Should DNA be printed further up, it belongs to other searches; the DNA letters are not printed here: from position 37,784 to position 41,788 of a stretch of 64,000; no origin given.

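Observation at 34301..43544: Five-gene island of cytoplasmic orphan proteins next to the T6SS: candidate cargo set or undescribed system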

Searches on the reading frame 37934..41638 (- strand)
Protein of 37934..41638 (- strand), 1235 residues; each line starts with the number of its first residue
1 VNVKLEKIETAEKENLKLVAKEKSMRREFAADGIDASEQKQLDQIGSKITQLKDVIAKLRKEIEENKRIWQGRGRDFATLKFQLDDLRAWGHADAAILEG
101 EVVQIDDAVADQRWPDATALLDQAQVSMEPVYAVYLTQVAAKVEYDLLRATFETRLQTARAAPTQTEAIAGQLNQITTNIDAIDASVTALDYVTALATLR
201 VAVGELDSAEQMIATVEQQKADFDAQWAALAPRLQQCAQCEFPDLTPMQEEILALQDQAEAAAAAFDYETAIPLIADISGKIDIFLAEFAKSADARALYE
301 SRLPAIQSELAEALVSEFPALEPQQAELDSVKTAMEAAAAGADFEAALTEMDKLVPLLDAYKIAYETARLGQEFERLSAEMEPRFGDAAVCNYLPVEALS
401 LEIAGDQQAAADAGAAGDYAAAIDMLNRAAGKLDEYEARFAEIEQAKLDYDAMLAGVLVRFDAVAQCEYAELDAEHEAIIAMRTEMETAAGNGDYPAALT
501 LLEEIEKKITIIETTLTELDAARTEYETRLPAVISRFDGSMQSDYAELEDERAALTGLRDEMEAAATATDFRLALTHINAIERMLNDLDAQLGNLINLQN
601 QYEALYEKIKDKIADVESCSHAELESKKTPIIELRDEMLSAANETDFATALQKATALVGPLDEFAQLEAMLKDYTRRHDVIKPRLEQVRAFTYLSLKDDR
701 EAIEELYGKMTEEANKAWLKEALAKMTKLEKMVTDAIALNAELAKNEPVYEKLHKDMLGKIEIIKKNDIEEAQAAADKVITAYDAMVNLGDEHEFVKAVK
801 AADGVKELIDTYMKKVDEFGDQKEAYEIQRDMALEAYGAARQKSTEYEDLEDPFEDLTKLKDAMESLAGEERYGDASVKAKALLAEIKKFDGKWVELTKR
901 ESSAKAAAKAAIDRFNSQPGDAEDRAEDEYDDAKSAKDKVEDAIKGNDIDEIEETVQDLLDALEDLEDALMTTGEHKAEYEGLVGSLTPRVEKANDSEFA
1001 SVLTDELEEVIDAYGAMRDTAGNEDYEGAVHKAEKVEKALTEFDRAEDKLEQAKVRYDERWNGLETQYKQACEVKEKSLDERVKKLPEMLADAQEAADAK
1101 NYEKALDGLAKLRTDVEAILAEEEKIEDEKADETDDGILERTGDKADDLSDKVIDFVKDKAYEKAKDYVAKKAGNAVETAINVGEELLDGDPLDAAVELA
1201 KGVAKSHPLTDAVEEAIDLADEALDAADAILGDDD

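Call 8: search_protein_families(library=pfam, proteins=[window:37934-41638:-], max_evalue=1)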
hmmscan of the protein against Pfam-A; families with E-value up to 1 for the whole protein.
window:37934-41638:- (1235 aa): 5 families
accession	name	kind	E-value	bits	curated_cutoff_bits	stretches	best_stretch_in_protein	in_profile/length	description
PF12776.13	Myb_DNA-bind_3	-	0.31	12.4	23.6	0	1026-1078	24-75/96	Myb/SANT-like DNA-binding domain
PF24583.1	DUF7610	-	0.4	11.4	27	0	582-628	2-51/79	Domain of unknown function (DUF7610)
PF25107.1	VWA7_N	-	0.66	9.7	27.5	0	1037-1113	14-87/230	VWA7 N-terminal domain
PF04513.17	Baculo_PEP_C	-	0.76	10.3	38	0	576-631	38-94/140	Baculovirus polyhedron envelope protein, PEP, C terminus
PF05377.16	FlaC_arch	-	0.97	10.3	27.8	0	946-961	27-42/55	Flagella accessory protein C (FlaC)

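Call 9: search_protein_families(library=ncbifam, proteins=[window:37934-41638:-], max_evalue=1)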
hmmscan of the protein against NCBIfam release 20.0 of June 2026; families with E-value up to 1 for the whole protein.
window:37934-41638:- (1235 aa): 3 families
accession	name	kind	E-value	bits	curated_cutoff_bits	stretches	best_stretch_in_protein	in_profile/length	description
TIGR02481.1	hemeryth_dom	domain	0.16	12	51.75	1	1068-1129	2-64/126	hemerythrin domain-containing protein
TIGR03882.1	cyclo_dehyd_2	equivalog_domain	0.22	11.7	36.9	1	153-258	31-133/164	TOMM precursor leader peptide-binding protein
NF038218.1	IcmG_DotF_IVB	equivalog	0.42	10.2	200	0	39-65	144-170/266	type IVB secretion system protein IcmG/DotF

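Call 15: search_protein_families(library=padloc, proteins=[window:37934-41638:-], max_evalue=0.1)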
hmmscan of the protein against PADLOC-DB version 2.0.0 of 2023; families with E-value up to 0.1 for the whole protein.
window:37934-41638:- (1235 aa): 1 family
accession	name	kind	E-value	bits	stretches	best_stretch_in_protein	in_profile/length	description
PDLC03859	LmuB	-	0.00017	19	1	13-293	249-486/611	-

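Call 31: find_homologous_proteins(query=window:37934-41638:-)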
Query window:37934-41638:- (1235 aa): 8 proteins with E <= 0.001 among 8000 candidates.
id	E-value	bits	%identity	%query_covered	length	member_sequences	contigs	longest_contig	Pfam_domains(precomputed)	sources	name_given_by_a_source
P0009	0.0e+0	2590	100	100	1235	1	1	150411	-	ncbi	-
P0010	0.0e+0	1816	71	100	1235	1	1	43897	-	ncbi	ncbi:MAG: hypothetical protein WBN04_19625 [Paracoccaceae bacterium]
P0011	0.0e+0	1095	49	100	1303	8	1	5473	-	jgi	jgi:hypothetical protein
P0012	0.0e+0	1036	48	99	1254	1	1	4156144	-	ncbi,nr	ncbi:MAG: hypothetical protein KF887_13205 [Paracoccaceae bacterium]|nr:MAG: hypothetical protein KF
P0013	0.0e+0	1022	47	100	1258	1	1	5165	-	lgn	-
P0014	3.6e-286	971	45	100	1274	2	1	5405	-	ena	-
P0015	4.2e-273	928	44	99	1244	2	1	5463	-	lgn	-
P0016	3.0e-55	206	37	35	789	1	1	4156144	-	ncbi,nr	ncbi:MAG: hypothetical protein KF887_06015 [Paracoccaceae bacterium]|nr:MAG: hypothetical protein KF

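Call 32: find_encoding_contigs(protein=P0010, flank=10000, max_places=2)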
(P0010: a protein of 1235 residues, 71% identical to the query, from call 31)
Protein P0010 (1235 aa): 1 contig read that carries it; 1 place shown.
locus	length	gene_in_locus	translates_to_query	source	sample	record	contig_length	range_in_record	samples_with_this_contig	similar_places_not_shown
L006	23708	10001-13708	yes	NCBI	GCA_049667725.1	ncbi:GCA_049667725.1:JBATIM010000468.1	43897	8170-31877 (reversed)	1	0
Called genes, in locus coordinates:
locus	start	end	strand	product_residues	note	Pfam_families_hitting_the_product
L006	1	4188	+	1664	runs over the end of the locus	-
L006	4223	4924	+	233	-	PF14353:CpXC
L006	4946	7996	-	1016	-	PF00656:Peptidase_C14, PF08238:Sel1 (weak)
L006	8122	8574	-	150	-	-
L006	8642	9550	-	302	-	-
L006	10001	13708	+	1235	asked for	-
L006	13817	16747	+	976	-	PF00656:Peptidase_C14, PF13431:TPR_17 (faint), PF14559:TPR_19 (faint), PF08238:Sel1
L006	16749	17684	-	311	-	-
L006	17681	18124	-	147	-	-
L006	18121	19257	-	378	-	PF13692:Glyco_trans_1_4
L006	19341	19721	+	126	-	-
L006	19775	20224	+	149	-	-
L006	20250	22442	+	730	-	-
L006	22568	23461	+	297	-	PF02195:ParB_N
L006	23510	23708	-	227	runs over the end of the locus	PF14353:CpXC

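Call 33: find_encoding_contigs(protein=P0012, flank=10000, max_places=2)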
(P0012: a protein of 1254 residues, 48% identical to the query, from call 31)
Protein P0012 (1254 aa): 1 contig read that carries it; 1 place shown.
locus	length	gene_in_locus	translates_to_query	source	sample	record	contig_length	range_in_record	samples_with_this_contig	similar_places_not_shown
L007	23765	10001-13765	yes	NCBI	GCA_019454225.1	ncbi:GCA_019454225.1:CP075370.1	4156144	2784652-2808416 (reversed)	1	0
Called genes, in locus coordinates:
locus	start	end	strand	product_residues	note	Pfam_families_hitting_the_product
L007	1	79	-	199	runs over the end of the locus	PF12917:YfbR-like, PF13023:HD_3, PF01966:HD (faint)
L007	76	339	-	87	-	-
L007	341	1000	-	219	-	PF02129:Peptidase_S15, PF12146:Hydrolase_4, PF00561:Abhydrolase_1, PF12697:Abhydrolase_6 (weak), PF00326:Peptidase_S9 (faint)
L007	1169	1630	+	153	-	PF02082:Rrf2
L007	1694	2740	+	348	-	PF00266:Aminotran_5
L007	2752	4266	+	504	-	PF19295:SufBD_N, PF01458:SUFBD_core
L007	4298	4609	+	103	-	PF01906:YbjQ_1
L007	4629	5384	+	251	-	PF02463:SMC_N (faint), PF00005:ABC_tran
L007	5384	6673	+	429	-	PF19295:SufBD_N (weak), PF01458:SUFBD_core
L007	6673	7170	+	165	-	-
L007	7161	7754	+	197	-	PF04893:Yip1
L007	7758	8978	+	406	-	PF00155:Aminotran_1_2 (weak), PF00266:Aminotran_5, PF01053:Cys_Met_Meta_PP (weak)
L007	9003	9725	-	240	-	-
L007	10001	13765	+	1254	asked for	-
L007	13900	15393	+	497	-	PF10983:DUF2793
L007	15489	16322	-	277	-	-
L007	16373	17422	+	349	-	-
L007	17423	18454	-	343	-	-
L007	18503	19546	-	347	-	PF13469:Sulfotransfer_3 (weak)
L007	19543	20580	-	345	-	PF13578:Methyltransf_24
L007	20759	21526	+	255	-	PF13469:Sulfotransfer_3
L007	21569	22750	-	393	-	PF13439:Glyco_transf_4, PF13579:Glyco_trans_4_4, PF20706:GT4-conflict, PF00534:Glycos_transf_1, PF13692:Glyco_trans_1_4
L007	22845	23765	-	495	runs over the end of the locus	PF00535:Glycos_transf_2 (weak)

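Call 68: find_encoding_contigs(protein=P0009, flank=1000, max_places=1)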
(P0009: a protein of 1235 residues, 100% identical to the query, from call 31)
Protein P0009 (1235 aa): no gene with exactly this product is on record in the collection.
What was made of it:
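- Tried and rejected: The source record of the window could not be identified (call 68).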

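Call 80: search_protein_families(library=pfam, proteins=[L006:20250-22442:+], max_evalue=0.01)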
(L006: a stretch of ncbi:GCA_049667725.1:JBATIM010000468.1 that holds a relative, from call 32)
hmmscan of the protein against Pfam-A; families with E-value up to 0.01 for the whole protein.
L006:20250-22442:+ (730 aa): 1 family
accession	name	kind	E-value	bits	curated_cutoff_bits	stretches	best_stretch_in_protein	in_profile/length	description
PF04101.22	Glyco_tran_28_C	-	5.8e-05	23.6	22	1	615-669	71-125/166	Glycosyltransferase family 28 C-terminal domain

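Call 111: search_solved_structures(query=window:37934-41638:-, max_evalue=0.01)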
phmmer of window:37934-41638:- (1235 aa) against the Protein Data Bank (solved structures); distinct sequences matched with E-value up to 0.01: 0.
